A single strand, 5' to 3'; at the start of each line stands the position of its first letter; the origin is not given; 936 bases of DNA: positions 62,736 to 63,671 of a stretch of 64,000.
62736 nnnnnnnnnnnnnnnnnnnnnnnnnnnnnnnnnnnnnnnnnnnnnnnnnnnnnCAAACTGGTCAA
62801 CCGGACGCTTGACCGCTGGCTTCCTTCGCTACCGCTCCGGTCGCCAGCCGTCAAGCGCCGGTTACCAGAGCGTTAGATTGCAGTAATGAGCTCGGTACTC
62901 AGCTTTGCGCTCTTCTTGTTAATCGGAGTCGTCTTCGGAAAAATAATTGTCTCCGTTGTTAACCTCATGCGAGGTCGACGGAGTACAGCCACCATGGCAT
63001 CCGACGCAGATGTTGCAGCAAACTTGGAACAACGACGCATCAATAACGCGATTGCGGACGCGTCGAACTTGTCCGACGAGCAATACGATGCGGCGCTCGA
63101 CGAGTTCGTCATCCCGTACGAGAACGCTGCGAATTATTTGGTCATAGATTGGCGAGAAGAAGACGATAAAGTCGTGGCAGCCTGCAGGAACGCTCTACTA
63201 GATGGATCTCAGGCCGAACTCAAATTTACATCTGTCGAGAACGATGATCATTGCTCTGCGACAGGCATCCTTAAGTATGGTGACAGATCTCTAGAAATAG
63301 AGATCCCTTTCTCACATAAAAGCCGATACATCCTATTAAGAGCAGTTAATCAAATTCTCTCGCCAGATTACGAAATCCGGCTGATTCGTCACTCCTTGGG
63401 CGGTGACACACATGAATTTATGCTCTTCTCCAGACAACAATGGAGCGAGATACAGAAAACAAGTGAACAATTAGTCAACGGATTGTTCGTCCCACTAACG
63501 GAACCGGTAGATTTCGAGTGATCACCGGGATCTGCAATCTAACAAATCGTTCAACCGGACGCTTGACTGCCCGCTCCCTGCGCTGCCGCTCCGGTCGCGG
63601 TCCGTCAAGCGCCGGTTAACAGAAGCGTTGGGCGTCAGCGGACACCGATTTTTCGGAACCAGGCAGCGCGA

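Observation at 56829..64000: Sedentary chromosomal integron inserted right after purD, with an open-ended cassette array of orphan genes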

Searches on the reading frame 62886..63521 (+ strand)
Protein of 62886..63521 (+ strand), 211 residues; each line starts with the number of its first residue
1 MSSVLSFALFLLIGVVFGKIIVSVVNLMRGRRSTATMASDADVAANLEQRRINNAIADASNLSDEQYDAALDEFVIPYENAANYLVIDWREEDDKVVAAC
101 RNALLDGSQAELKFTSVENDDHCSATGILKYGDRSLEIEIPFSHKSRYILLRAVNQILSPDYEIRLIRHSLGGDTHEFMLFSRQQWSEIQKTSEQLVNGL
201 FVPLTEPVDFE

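Call 4: search_protein_families(library=pfam, proteins=[window:62886-63521:+], max_evalue=0.01)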
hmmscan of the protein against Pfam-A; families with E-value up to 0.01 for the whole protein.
window:62886-63521:+ (211 aa): 0 families

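Call 5: search_protein_families(library=ncbifam, proteins=[window:62886-63521:+], max_evalue=0.01)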
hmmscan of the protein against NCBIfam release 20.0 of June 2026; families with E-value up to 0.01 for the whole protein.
window:62886-63521:+ (211 aa): 0 families

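Call 9: search_protein_families(library=padloc, proteins=[window:62886-63521:+], max_evalue=0.1)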
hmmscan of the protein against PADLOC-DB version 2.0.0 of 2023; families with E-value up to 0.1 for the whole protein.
window:62886-63521:+ (211 aa): 1 family
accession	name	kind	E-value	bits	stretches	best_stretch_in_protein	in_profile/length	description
PDLC04907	PDC-S09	-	0.02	13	1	32-73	38-78/114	-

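Call 16: find_encoding_contigs(protein=window:62886-63521:+, flank=10000, max_places=6)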
Protein window:62886-63521:+ (211 aa): 2 contigs read that carry it; 2 places shown.
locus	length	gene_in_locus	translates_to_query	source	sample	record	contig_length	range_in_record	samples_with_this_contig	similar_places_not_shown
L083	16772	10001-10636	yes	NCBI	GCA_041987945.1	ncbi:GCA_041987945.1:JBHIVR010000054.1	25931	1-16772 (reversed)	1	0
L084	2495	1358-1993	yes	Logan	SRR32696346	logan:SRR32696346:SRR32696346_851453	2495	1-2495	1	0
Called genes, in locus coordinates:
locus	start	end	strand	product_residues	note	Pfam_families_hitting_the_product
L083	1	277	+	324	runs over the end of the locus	PF01207:Dus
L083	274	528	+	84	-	PF27465:Fis_N (weak), PF02954:HTH_8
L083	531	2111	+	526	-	PF02142:MGS, PF01808:AICARFT_IMPCHas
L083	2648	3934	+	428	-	PF02844:GARS_N, PF01071:GARS_A, PF02655:ATP-grasp_3 (weak), PF02843:GARS_C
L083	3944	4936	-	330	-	PF13495:Phage_int_SAM_4, PF00589:Phage_integrase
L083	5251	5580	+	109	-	-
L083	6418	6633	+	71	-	-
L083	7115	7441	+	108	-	PF07883:Cupin_2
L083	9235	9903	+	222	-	-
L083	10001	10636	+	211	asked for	-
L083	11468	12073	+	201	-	-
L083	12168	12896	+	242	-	-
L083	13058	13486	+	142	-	-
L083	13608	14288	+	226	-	PF14337:Abi_alpha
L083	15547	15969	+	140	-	-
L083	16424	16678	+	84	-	PF12441:CopG_antitoxin (weak)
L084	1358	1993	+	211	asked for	-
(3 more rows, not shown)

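Call 26: search_protein_families(library=pfam, proteins=[L083:11201-12073:+, L083:12168-12896:+, L083:13058-13486:+, L083:13608-14288:+, L083:14442-14987:+, L083:15547-15969:+, L083:16171-16434:+, L083:16415-16678:+], max_evalue=1)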
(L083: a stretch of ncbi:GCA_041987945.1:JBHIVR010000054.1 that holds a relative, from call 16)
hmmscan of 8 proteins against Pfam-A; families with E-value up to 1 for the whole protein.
L083:11201-12073:+ (290 aa): 2 families
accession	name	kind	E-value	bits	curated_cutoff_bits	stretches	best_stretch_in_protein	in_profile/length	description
PF08914.17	Myb_Rap1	-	0.12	13.2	27.1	1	97-131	1-35/59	Rap1 Myb domain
PF25215.1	HVO_B0008_C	-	0.13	12.6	27.4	1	28-52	10-35/51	HVO_B0008 C-terminal domain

L083:12168-12896:+ (242 aa): 1 family
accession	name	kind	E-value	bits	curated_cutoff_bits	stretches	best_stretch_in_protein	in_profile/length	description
PF05014.21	Nuc_deoxyrib_tr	-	0.0091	16.6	28.8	1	59-111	48-102/117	Nucleoside 2-deoxyribosyltransferase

L083:13058-13486:+ (142 aa): 1 family
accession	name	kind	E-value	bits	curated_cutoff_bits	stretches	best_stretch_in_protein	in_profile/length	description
PF15469.12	Sec5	-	0.073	11.6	22.7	1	54-122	250-312/837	Exocyst complex component Sec5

L083:13608-14288:+ (226 aa): 2 families
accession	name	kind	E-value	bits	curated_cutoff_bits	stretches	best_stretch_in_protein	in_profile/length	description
PF14337.13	Abi_alpha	-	9.2e-19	68.7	29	1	56-192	2-143/196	Abortive infection alpha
PF08997.15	UCR_6-4kD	-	0.27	11.6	24.5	1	190-211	16-37/55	Ubiquinol-cytochrome C reductase complex, 6.4kD protein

L083:14442-14987:+ (181 aa): 3 families
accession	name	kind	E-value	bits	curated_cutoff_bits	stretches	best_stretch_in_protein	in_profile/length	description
PF19962.4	EAD9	-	0.043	14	25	1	40-74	14-48/62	Effector-associated domain 9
PF06657.18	Cep57_MT_bd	-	0.17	12.8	31.3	0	31-74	17-60/77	Centrosome microtubule-binding domain of Cep57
PF01734.28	Patatin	-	0.18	12.4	27.7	1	10-86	37-118/191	Patatin-like phospholipase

L083:15547-15969:+ (140 aa): 0 families

L083:16171-16434:+ (87 aa): 1 family
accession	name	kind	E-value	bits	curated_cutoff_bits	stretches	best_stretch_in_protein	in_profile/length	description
PF04365.19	BrnT_toxin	-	1.5e-24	86.5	34.5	1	6-81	1-77/77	Ribonuclease toxin, BrnT, of type II toxin-antitoxin system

L083:16415-16678:+ (87 aa): 4 families
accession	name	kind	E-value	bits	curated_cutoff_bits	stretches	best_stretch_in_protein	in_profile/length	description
PF12441.14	CopG_antitoxin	-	4.9e-06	27.6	28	1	9-71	11-78/79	CopG antitoxin of type II toxin-antitoxin system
PF01402.27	RHH_1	-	0.006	16.9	20.5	1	39-75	3-39/39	Ribbon-helix-helix protein, copG family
PF15919.11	HicB_lk_antitox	-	0.025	15.2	27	1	33-65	87-119/123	HicB_like antitoxin of bacterial toxin-antitoxin system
PF07878.17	RHH_5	-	0.1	12.8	26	1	36-67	2-33/43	CopG-like RHH_1 or ribbon-helix-helix domain, RHH_5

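Call 43: search_protein_families(library=phrogs, proteins=[window:62886-63521:+, L083:11201-12073:+, L083:12168-12896:+, L083:13058-13486:+, L083:14442-14987:+], max_evalue=0.01)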
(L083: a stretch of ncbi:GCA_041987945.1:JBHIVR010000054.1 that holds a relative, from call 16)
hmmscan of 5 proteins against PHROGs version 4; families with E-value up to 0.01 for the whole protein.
window:62886-63521:+ (211 aa): 1 family
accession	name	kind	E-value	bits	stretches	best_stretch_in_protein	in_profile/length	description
phrog_5402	-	head and packaging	0.0015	19.8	1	3-45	8-50/92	virion structural protein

L083:11201-12073:+ (290 aa): 0 families

L083:12168-12896:+ (242 aa): 3 families
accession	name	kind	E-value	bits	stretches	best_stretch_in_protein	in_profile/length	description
phrog_3634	-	unknown function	4.6e-09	37.2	1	59-142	49-129/237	-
phrog_26406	-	unknown function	0.004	17.3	1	61-106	247-292/343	-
phrog_10872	-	unknown function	0.0079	16.5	1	66-113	76-123/306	-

L083:13058-13486:+ (142 aa): 0 families

L083:14442-14987:+ (181 aa): 0 families

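Call 83: search_protein_representatives(protein=window:62886-63521:+)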
Query: 211 residues. Proteins with E-value up to 0.001 (for the whole library): 187; up to 1e-10: 11; up to 1e-30: 1. The best 150 are listed.
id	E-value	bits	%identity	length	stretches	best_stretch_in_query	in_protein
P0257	4.2e-110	382.4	100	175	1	37-211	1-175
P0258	2.1e-17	80.0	33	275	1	57-211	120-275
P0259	2.1e-14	70.1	32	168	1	48-210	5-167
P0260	3.0e-12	63.1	33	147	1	70-210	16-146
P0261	7.4e-12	61.9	33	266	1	85-206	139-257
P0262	9.3e-12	61.5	33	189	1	86-201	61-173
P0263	1.6e-11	60.8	35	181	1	79-206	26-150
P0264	3.3e-11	59.8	35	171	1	85-210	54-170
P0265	3.6e-11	59.6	33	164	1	63-193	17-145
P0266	4.1e-11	59.4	29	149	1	71-210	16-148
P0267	9.4e-11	58.3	34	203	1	84-207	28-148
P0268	1.5e-10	57.6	29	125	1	87-206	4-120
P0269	2.2e-10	57.0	35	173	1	86-209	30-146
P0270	2.3e-10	57.0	35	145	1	76-210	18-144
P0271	2.9e-10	56.7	33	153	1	76-210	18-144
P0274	6.3e-10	55.6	39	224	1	83-204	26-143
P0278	2.6e-09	53.6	32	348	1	77-205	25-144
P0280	4.4e-09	52.8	32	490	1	82-201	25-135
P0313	1.5e-07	47.8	31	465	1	81-202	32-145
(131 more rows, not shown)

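Call 84: search_protein_families(library=pfam, proteins=[P0258, P0259, P0260, P0261, P0263, P0267, P0274, P0278, P0280, P0313], max_evalue=0.01)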
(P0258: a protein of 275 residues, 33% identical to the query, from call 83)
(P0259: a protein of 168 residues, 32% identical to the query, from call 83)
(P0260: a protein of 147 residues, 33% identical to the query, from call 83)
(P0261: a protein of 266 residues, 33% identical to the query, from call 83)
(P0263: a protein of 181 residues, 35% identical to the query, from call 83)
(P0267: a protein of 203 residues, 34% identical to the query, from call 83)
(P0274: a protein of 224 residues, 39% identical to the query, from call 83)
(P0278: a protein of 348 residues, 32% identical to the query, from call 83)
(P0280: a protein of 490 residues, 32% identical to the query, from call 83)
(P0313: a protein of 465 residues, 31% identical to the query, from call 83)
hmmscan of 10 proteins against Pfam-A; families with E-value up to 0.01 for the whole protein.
P0258 (275 aa): 2 families
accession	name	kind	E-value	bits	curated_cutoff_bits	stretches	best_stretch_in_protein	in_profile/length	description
PF09900.14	DUF2127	-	1.5e-06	29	24.3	1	31-87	51-107/140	Predicted membrane protein (DUF2127)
PF01384.25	PHO4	-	0.0011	18.4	33.7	1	25-125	69-159/350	Phosphate transporter family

P0259 (168 aa): 1 family
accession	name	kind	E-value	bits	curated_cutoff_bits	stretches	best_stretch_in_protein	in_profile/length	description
PF20335.4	DUF6630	-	0.0052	17.6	27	1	30-85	49-106/158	Domain of unknown function (DUF6630)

P0260 (147 aa): 0 families

P0261 (266 aa): 0 families

P0263 (181 aa): 0 families

P0267 (203 aa): 1 family
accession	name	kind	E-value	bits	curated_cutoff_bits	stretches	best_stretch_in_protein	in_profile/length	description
PF20593.3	DUF6793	-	0.001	19.5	27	0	165-196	70-101/107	Family of unknown function (DUF6793)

P0274 (224 aa): 0 families

P0278 (348 aa): 0 families

P0280 (490 aa): 1 family
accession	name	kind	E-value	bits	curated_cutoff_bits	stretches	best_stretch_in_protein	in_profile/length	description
PF25191.1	DUF7832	-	6.2e-35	120.3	27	1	175-288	1-115/115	Domain of unknown function (DUF7832)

P0313 (465 aa): 0 families

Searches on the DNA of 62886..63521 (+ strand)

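Call 52: search_rna_families(source=L083, start=10600, end=16772, threshold=evalue, max_evalue=5)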
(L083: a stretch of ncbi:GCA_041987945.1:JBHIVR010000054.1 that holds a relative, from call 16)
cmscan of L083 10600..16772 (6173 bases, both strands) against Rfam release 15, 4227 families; matches with E-value up to 5: 4.
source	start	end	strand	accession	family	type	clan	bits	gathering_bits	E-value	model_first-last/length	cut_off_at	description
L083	16012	16098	+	RF03710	mir-1451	Gene; miRNA;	-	46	85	3.2e-05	1-92/92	no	mir-1451 microRNA precursor family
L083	16021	16091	-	RF03710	mir-1451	Gene; miRNA;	-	36.3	85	0.0044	1-92/92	no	mir-1451 microRNA precursor family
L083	13493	13579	+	RF03710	mir-1451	Gene; miRNA;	-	24.7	85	1.6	1-92/92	no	mir-1451 microRNA precursor family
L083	13893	13947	+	RF01119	sR32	Gene; snRNA; snoRNA; CD-box;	-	14.2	40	2.8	1-57/57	no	Small nucleolar RNA sR32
